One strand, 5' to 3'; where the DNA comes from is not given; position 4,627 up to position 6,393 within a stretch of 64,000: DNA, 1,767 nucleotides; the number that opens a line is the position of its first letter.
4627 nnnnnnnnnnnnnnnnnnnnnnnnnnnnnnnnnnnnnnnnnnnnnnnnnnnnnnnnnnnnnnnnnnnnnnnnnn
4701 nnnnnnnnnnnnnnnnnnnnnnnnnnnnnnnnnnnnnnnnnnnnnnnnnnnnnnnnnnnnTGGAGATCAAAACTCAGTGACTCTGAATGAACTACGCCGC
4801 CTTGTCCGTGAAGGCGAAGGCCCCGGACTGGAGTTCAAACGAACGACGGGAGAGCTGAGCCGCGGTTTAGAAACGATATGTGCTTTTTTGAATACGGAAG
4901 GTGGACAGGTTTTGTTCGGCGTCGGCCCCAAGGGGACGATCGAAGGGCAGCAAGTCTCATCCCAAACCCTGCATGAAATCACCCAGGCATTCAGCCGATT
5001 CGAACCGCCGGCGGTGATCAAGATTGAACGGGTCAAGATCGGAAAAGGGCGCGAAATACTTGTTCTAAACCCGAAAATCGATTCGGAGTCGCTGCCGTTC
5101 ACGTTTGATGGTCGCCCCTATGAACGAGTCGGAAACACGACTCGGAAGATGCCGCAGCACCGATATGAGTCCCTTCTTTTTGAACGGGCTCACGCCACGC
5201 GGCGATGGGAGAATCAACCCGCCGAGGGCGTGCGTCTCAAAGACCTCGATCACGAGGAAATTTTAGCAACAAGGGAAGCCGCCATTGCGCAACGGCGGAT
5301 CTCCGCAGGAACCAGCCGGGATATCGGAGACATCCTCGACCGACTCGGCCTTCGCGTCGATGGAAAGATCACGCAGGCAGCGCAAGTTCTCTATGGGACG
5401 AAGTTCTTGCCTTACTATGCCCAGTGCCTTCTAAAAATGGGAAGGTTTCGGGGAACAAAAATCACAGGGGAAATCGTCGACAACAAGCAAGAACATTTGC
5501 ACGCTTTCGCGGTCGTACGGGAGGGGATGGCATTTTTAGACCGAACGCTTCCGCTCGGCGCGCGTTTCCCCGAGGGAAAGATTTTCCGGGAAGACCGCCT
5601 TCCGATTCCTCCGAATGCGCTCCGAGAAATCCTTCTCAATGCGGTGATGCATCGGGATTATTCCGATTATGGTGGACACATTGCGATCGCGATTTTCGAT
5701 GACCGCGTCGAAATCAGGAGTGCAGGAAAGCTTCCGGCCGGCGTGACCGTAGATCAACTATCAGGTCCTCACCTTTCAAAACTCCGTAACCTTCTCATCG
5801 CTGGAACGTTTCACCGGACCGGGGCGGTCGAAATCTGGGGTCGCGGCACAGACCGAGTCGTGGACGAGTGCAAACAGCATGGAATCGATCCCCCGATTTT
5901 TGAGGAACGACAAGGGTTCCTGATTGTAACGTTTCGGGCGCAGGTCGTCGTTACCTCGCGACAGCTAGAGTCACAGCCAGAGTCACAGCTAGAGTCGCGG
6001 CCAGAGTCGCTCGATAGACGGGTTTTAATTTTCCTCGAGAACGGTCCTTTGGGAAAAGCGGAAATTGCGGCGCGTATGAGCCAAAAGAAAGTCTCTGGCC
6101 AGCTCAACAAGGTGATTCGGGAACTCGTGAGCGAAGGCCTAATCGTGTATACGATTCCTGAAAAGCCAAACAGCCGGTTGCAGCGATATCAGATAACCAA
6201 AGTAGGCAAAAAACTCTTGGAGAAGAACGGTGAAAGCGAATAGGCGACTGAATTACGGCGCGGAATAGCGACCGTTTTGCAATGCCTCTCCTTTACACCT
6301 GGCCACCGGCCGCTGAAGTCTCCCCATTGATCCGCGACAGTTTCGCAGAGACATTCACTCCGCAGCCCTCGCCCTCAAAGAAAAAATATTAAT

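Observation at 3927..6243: Island cargo operon: tandem-RHH protein plus Schlafen-like AlbA_2/HATPase_c_4 ATPase (candidate defence or addiction module)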

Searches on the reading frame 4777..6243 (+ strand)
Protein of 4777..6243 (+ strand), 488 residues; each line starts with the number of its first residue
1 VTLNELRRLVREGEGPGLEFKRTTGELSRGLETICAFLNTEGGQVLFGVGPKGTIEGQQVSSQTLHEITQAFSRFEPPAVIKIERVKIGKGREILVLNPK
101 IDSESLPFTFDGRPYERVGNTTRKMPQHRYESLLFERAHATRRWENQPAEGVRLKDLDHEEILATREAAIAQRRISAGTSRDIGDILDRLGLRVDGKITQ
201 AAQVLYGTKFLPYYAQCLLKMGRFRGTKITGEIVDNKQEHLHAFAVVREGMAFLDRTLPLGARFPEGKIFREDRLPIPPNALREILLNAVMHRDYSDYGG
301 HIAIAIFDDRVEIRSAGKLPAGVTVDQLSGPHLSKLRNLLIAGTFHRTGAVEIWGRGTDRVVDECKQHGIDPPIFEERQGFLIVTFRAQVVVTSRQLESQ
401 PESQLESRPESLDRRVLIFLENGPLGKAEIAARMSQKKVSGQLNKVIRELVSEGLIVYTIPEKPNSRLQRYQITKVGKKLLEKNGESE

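Call 3: search_protein_families(library=pfam, proteins=[window:4777-6243:+], max_evalue=0.1)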
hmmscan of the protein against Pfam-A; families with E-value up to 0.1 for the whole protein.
window:4777-6243:+ (488 aa): 3 families
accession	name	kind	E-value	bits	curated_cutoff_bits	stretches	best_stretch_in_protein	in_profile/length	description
PF13749.12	HATPase_c_4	-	2.3e-23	82.4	26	1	299-386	1-89/89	Putative ATP-dependent DNA helicase recG C-terminal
PF04326.19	SLFN_AlbA_2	-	2e-17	64.3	25.3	1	15-125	2-117/118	Schlafen, AlbA_2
PF21247.3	Fic-like_C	-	6.1e-07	29.7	27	1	415-474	5-64/64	Filamentation induced by cAMP protein Fic-like, C-terminal domain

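Call 4: search_protein_families(library=padloc, proteins=[window:4777-6243:+], max_evalue=0.1)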
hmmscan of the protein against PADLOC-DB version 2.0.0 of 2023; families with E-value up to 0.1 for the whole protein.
window:4777-6243:+ (488 aa): 3 families
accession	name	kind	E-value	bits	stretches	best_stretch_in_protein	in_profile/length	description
PDLC02402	Aga_SIR2-PNTD1-PNTD2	-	0.00014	18.1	1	276-324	441-488/876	Class I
PDLC02418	Aga_SIR2-Kinase-PNTD1-PNTD2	-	0.0011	15.2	1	277-319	320-361/756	Class I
PDLC02394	pAgo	-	0.0011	14.7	1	261-388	301-436/1121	-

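Call 6: search_protein_families(library=ncbifam, proteins=[window:4777-6243:+], max_evalue=0.01)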
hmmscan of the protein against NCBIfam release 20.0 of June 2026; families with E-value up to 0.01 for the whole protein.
window:4777-6243:+ (488 aa): 0 families

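Call 7: search_protein_families(library=phrogs, proteins=[window:4777-6243:+], max_evalue=0.01)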
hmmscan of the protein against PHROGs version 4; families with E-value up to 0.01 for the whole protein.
window:4777-6243:+ (488 aa): 1 family
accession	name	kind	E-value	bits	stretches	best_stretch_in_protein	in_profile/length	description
phrog_12156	-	DNA, RNA and nucleotide metabolism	6e-50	171.3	1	18-457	22-468/485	DNA helicase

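Call 11: find_homologous_proteins(query=window:4777-6243:+, max_evalue=1e-30)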
Query window:4777-6243:+ (488 aa): 1013 proteins with E <= 1e-30 among 8000 candidates; the best 120 are listed.
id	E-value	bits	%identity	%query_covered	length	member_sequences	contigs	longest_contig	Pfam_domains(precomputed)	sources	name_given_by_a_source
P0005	0.0e+0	1088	100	100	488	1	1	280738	PF13749.13,PF21247.4,PF04326.20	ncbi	-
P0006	2.2e-219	747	70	99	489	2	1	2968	PF13749.13,PF21247.4,PF04326.20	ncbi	-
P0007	4.8e-219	746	70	97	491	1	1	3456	PF13749.13,PF21247.4,PF04326.20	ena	-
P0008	2.0e-217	741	69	98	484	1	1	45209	PF13749.13,PF21247.4,PF04326.20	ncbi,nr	ncbi:MAG: putative DNA binding domain-containing protein [Planctomycetes bacterium]|nr:putative DNA 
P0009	4.0e-217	740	68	98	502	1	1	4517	PF13749.13,PF21247.4,PF04326.20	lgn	-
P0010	5.7e-217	739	70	99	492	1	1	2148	PF13749.13,PF21247.4,PF04326.20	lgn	-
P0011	1.9e-216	738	68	99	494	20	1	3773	PF13749.13,PF21247.4,PF04326.20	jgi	jgi:ATP-dependent DNA helicase RecG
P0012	4.0e-215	733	69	98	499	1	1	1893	PF13749.13,PF21247.4,PF04326.20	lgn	-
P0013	2.1e-214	731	67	99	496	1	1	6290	PF13749.13,PF21247.4,PF04326.20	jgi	jgi:ATP-dependent DNA helicase RecG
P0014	3.2e-214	730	68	97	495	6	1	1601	PF13749.13,PF21247.4,PF04326.20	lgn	-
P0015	1.5e-213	728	68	98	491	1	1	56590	PF13749.13,PF21247.4,PF04326.20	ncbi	-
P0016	2.2e-213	728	68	98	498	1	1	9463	PF13749.13,PF21247.4,PF04326.20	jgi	jgi:ATP-dependent DNA helicase RecG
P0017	2.7e-213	727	67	98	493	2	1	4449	PF13749.13,PF21247.4,PF04326.20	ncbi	-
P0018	1.2e-212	725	68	99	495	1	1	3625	PF13749.13,PF21247.4,PF04326.20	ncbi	-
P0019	2.9e-212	724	68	96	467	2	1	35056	PF13749.13,PF21247.4,PF04326.20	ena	-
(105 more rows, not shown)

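Call 20: find_related_loci(query=window:4777-6243:+, collection=genome_contigs, flank=6000)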
Query window:4777-6243:+ (488 aa) in genome_contigs; peptide patterns used: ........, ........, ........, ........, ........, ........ (x = any residue, [..] = any of these).
197 stretches matched a pattern; 153 encode a relative of the query (tblastn E <= 1e-3); the best 80 are kept; 80 distinct loci.
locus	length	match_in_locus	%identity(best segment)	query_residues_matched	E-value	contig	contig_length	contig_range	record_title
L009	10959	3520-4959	61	4-481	0e+0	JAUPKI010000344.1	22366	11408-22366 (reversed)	MAG: Thermodesulfobacteriota bacterium isolate erpe_2018_pw_0hr_WHONDRS-PP48-000085_B_bin.1 scaffold_1464582, whole geno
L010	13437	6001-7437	59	5-481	0e+0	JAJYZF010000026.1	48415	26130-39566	MAG: Planctomycetota bacterium isolate FK5.bin10 NODE_717_length_48415_cov_2.668261, whole genome shotgun sequence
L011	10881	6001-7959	57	2-482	0e+0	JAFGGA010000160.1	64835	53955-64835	MAG: Deltaproteobacteria bacterium isolate Zod_Metabat.1361 k87_9932474, whole genome shotgun sequence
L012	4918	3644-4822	67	5-397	0e+0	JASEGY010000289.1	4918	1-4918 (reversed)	MAG: bacterium isolate Yes70-08 NODE_289_length_4918_cov_255.620399, whole genome shotgun sequence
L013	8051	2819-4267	49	2-483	3e-144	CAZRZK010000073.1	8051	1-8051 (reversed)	MAG TPA_asm: uncultured Pseudobdellovibrionaceae bacterium isolate SRP342105_co2_9 genome assembly, contig: NODE_9844_le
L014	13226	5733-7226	63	4-488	0e+0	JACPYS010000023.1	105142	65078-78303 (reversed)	MAG: Betaproteobacteria bacterium isolate NC_groundwater_869_Pr1_S2p5_64_25 Montesol18_S2p5_coassembly_scaffold_328234,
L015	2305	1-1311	48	48-483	2e-132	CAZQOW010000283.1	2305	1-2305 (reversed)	MAG TPA_asm: uncultured Pseudomonadota bacterium isolate SRP298887_co1_334 genome assembly, contig: NODE_73194_length_23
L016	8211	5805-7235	43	1-475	3e-118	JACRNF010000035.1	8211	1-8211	MAG: Chlamydiae bacterium isolate NC_groundwater_1928_Pr3_S-0.2um_35_3 scaffold_210856, whole genome shotgun sequence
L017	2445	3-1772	61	188-484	2e-122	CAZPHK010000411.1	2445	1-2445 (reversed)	MAG TPA_asm: uncultured Acidobacteriota bacterium isolate binchicken_co129_133 genome assembly, contig: NODE_185246_leng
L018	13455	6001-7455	42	1-474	4e-112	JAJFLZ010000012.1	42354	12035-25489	MAG: Chlamydiae bacterium isolate OFTM343 OFTM343_11, whole genome shotgun sequence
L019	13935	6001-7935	38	1-480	1e-103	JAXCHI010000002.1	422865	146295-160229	MAG: Candidatus Algichlamydia australiensis isolate Cla049 contig_2, whole genome shotgun sequence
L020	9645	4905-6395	38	1-488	2e-101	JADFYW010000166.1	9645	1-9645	MAG: Fibrobacteria bacterium isolate nGRbin1 nGR_bin1_NODE_166_length_9645_cov_3.614862, whole genome shotgun sequence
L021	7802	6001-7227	42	1-405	2e-100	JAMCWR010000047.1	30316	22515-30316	MAG: Gammaproteobacteria bacterium isolate FK_Sedi_B_Bin.52 NODE_4587_length_30316_cov_6.85117, whole genome shotgun seq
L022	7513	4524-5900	35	1-456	8e-95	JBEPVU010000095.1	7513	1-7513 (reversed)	MAG: Gammaproteobacteria bacterium isolate 22E.semibin_refined.170 NODE_9615_length_7513_cov_6.387906, whole genome shot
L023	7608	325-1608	38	1-434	4e-94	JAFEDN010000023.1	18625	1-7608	MAG: Proteobacteria bacterium isolate SZAS-81 LIN-434__23__length-18625, whole genome shotgun sequence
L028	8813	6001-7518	47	1-488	1e-141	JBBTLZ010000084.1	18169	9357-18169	MAG: Candidatus Eisenbacteria bacterium isolate H32-bin110_1 H32_bin110_1_000000000084, whole genome shotgun sequence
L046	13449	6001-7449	65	5-481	0e+0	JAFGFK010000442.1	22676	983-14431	MAG: Candidatus Sumerlaeota bacterium isolate Zod_Metabat.1312 k87_11794901, whole genome shotgun sequence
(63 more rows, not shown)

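Call 26: search_protein_families(library=pfam, alignment_id=A2, max_evalue=0.0001)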
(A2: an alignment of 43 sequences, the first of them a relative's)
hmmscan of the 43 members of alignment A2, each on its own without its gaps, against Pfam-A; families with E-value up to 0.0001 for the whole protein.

A. member 1, L009:2823-3401:+ (192 aa): 8 families
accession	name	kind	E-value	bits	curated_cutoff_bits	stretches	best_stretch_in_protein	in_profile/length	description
PF13649.12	Methyltransf_25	-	3e-16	60.3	27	1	38-127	1-97/97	Methyltransferase domain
PF08241.18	Methyltransf_11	-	2e-14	54.4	21.2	1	39-130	1-94/95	Methyltransferase domain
PF13489.12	Methyltransf_23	-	3.6e-14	53.3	27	1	25-167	13-161/164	Methyltransferase domain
PF08242.18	Methyltransf_12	-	8.3e-12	46.1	30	1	39-128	1-97/98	Methyltransferase domain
PF07021.18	MetW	-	3.6e-08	33.7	21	1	30-121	9-100/193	Methionine biosynthesis protein MetW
PF13847.12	Methyltransf_31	-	2.2e-07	31.1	27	1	34-132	3-110/145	Methyltransferase domain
PF05724.17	TPMT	-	1.9e-05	24.9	26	0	4-76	9-80/218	Thiopurine S-methyltransferase (TPMT)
PF02353.26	CMAS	-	2.2e-05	24.3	27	1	31-131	59-164/273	Mycolic acid cyclopropane synthetase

B. families by the number of members that match (of 43 scanned): 86 families (the first 25 are shown)
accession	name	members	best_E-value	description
PF00271.37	Helicase_C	9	8.6e-25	Helicase conserved C-terminal domain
PF00270.35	DEAD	7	1.6e-24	DEAD/DEAH box helicase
PF04851.21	ResIII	6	2e-37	Type III restriction enzyme, res subunit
PF02384.22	N6_Mtase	5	6e-72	N-6 DNA Methylase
PF07669.17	Eco57I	5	1.3e-27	Eco57I restriction-modification methylase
PF00176.29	SNF2-rel_dom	5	7.6e-18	SNF2-related domain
PF13020.12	NOV_C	3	1.7e-21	Protein NO VEIN, C-terminal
PF01850.27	PIN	3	7.6e-19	PIN domain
PF20473.4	MmeI_Mtase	3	5.3e-12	MmeI, DNA-methyltransferase domain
PF00580.27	UvrD-helicase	2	2.4e-37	UvrD/REP helicase N-terminal domain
PF13361.12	UvrD_C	2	1.4e-24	UvrD-like helicase C-terminal domain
PF13245.12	AAA_19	2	8.9e-23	AAA domain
PF08463.15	EcoEI_R_C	2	2.5e-19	EcoEI R protein C-terminal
PF18766.7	SWI2_SNF2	2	7.4e-18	SWI2/SNF2 ATPase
PF04313.20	HSDR_N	2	1.2e-11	Type I restriction enzyme R protein N terminus (HSDR_N)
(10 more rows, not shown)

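Call 27: search_protein_families(library=pfam, alignment_id=A3, max_evalue=0.0001)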
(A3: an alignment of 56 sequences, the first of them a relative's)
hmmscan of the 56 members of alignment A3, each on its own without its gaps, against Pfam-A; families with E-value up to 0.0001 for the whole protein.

A. member 1, L009:5071-8241:+ (1056 aa): 3 families
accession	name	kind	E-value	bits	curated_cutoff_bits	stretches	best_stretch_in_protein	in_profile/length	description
PF04851.21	ResIII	-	2.9e-29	102.5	22.5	1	335-486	2-164/164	Type III restriction enzyme, res subunit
PF00271.37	Helicase_C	-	1.1e-12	48.6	23.5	1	571-666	16-108/110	Helicase conserved C-terminal domain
PF13091.12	PLDc_2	-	3.3e-05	24.2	27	1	204-286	61-125/132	PLD-like domain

B. families by the number of members that match (of 56 scanned): 46 families (the first 25 are shown)
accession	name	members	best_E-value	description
PF04851.21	ResIII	9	2.9e-29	Type III restriction enzyme, res subunit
PF18766.7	SWI2_SNF2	8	3.1e-70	SWI2/SNF2 ATPase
PF04313.20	HSDR_N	8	5.5e-38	Type I restriction enzyme R protein N terminus (HSDR_N)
PF11867.13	T1RH-like_C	8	1.6e-21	Type I restriction enzyme HindI endonuclease subunit-like, C-terminal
PF22679.2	T1R_D3-like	8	3.7e-20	Type I restriction enzyme subunit R domain 3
PF02384.22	N6_Mtase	6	1.3e-59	N-6 DNA Methylase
PF07669.17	Eco57I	6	4.3e-40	Eco57I restriction-modification methylase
PF00106.31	adh_short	6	8.7e-31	short chain dehydrogenase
PF13561.12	adh_short_C2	6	1.2e-22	Enoyl-(Acyl carrier protein) reductase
PF23441.1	SDR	6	1.9e-09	SDR-like rossmann domain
PF13185.12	GAF_2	3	1.3e-24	GAF domain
PF21247.3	Fic-like_C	3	1.3e-19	Filamentation induced by cAMP protein Fic-like, C-terminal domain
PF13749.12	HATPase_c_4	3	1.6e-18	Putative ATP-dependent DNA helicase recG C-terminal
PF12161.14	HsdM_N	3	3.8e-15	HsdM N-terminal domain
PF01170.24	UPF0020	3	1.5e-07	RMKL-like, methyltransferase domain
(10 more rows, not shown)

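Call 28: search_protein_families(library=pfam, proteins=[L012:780-3614:+, L014:2269-5706:+, L046:2900-5917:+, L016:2110-5802:+, L021:2908-5907:+, L028:3407-5986:+, L028:7518-8813:+, L010:5209-5472:+, L011:5355-5603:+, L013:4391-4750:+], max_evalue=0.001)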
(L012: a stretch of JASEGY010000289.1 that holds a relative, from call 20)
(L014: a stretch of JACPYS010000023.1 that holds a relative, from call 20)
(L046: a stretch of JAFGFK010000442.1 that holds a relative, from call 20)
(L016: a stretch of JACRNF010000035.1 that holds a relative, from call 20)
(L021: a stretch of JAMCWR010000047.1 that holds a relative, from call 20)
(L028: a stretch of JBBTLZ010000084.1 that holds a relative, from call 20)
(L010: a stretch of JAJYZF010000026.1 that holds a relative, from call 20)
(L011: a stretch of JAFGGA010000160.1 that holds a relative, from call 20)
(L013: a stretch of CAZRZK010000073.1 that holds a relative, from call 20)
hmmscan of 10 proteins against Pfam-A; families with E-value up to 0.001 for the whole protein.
L012:780-3614:+ (944 aa): 3 families
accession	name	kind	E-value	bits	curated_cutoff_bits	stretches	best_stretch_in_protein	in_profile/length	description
PF00271.37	Helicase_C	-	2.8e-22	79.5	23.5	1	264-383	2-110/110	Helicase conserved C-terminal domain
PF13020.12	NOV_C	-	1.7e-21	76.5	22.1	1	812-897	2-87/91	Protein NO VEIN, C-terminal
PF00176.29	SNF2-rel_dom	-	0.00043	19.9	24.9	1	2-81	122-195/290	SNF2-related domain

L014:2269-5706:+ (1145 aa): 5 families
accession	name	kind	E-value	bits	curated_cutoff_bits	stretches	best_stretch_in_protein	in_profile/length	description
PF00271.37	Helicase_C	-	1.4e-24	86.9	23.5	1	483-599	5-110/110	Helicase conserved C-terminal domain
PF13020.12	NOV_C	-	3.4e-21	75.6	22.1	1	1013-1099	2-88/91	Protein NO VEIN, C-terminal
PF00176.29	SNF2-rel_dom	-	7.6e-18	65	24.9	1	108-298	2-196/290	SNF2-related domain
PF04851.21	ResIII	-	1.4e-13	51.5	22.5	1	103-266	3-163/164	Type III restriction enzyme, res subunit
PF00270.35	DEAD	-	7.9e-09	35.9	26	1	107-268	3-162/167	DEAD/DEAH box helicase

L046:2900-5917:+ (1005 aa): 2 families
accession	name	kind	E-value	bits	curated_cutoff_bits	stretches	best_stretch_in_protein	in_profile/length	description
PF00271.37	Helicase_C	-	8.6e-25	87.6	23.5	1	344-463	2-110/110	Helicase conserved C-terminal domain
PF13020.12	NOV_C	-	2.2e-20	73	22.1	1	877-963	2-88/91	Protein NO VEIN, C-terminal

L016:2110-5802:+ (1230 aa): 4 families
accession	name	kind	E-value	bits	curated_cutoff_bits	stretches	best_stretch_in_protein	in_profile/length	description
PF07733.18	DNA_pol3_alpha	-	3.8e-96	322.1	23.9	1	345-613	5-260/260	Bacterial DNA polymerase III alpha NTPase domain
PF17657.6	DNA_pol3_finger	-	4.1e-64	215.4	22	1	616-779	1-166/166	Bacterial DNA polymerase III alpha subunit finger domain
PF02811.25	PHP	-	7.6e-53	179.6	26.4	1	6-177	2-164/164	PHP domain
PF14579.12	HHH_6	-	3e-27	95.1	25.6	1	853-939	2-89/90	Helix-hairpin-helix motif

L021:2908-5907:+ (999 aa): 1 family
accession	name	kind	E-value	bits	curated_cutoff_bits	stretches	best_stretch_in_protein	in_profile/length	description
PF00873.25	ACR_tran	-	3.9e-254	846.3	28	1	4-997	2-1021/1021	AcrB/AcrD/AcrF family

L028:3407-5986:+ (859 aa): 3 families
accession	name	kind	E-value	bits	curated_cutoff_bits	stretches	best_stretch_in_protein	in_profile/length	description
PF00733.27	Asn_synthase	-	4.7e-73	247.3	21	1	431-799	2-354/354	Asparagine synthase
PF13537.11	GATase_7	-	6.4e-48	162.3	25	1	237-355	1-121/123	Glutamine amidotransferase domain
PF13522.11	GATase_6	-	2.8e-45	154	27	1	232-351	11-130/130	Glutamine amidotransferase domain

L028:7518-8813:+ (432 aa): 1 family
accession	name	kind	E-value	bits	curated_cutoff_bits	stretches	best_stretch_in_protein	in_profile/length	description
PF01555.25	N6_N4_Mtase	-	1.6e-41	143.1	26.7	1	71-363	1-217/221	DNA methylase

L010:5209-5472:+ (87 aa): 0 families

L011:5355-5603:+ (82 aa): 0 families

L013:4391-4750:+ (119 aa): 0 families

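Call 44: search_solved_structures(query=A4, max_evalue=0.01)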
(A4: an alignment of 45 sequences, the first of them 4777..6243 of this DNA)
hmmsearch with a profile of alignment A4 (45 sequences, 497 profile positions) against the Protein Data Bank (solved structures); distinct sequences matched with E-value up to 0.01: 4.
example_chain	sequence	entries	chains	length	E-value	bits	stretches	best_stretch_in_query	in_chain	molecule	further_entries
4rgl_A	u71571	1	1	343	8.4e-09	37.8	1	412-494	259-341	Filamentation induced by cAMP protein Fic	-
3lmm_A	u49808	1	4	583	2.3e-08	36.3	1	283-389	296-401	Uncharacterized protein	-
2kyy_A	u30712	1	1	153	0.0029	19.5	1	11-131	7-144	Possible ATP-dependent DNA helicase RecG-related protein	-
5yd0_A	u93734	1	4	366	0.0087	17.9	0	19-60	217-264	Schlafen 8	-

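Call 57: predict_structure(alignment_id=A4)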
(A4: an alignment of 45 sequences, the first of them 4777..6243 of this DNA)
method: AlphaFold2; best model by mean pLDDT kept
length: 488 residues; sequences in the alignment: 45
mean_pLDDT: 75.8   pTM: 0.45
mean pLDDT of the five models: 75.8, 73.9, 69.1, 67.3, 65.9
residues with pLDDT >= 90: 105; 70-90: 244; 50-70: 83; < 50: 56
segments of 3 or more residues with pLDDT < 50: 140-142, 261-274, 334-351, 392-409
pLDDT, mean of each block of 10 residues (from residue 1): 89 91 92 94 93 90 91 90 91 92 82 91 90 66 63 82 78 79 86 81 71 66 70 68 74 72 37 55 73 64 80 79 66 48 44 60 74 79 80 35 30 87 90 83 88 91 86 90 60
secondary structure, 60 per line:
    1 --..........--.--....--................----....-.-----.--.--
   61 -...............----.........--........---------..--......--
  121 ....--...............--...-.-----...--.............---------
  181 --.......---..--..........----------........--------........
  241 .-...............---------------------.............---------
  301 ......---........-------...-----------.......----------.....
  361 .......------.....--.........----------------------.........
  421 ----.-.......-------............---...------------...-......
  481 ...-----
elements in order: H3-12 E18-21 H24-39 E44-47 H62-74 E81-89 E92-99 E113-118 E121-124 H127-141 H159-171 H183-189 E197-199 H200-206 E217-224 E233-241 H243-257 H279-291 E301-306 E310-317 H339-345 H356-367 E374-378 E381-389 H412-420 H427-433 H441-452 E456-458 E471-473 H475-483
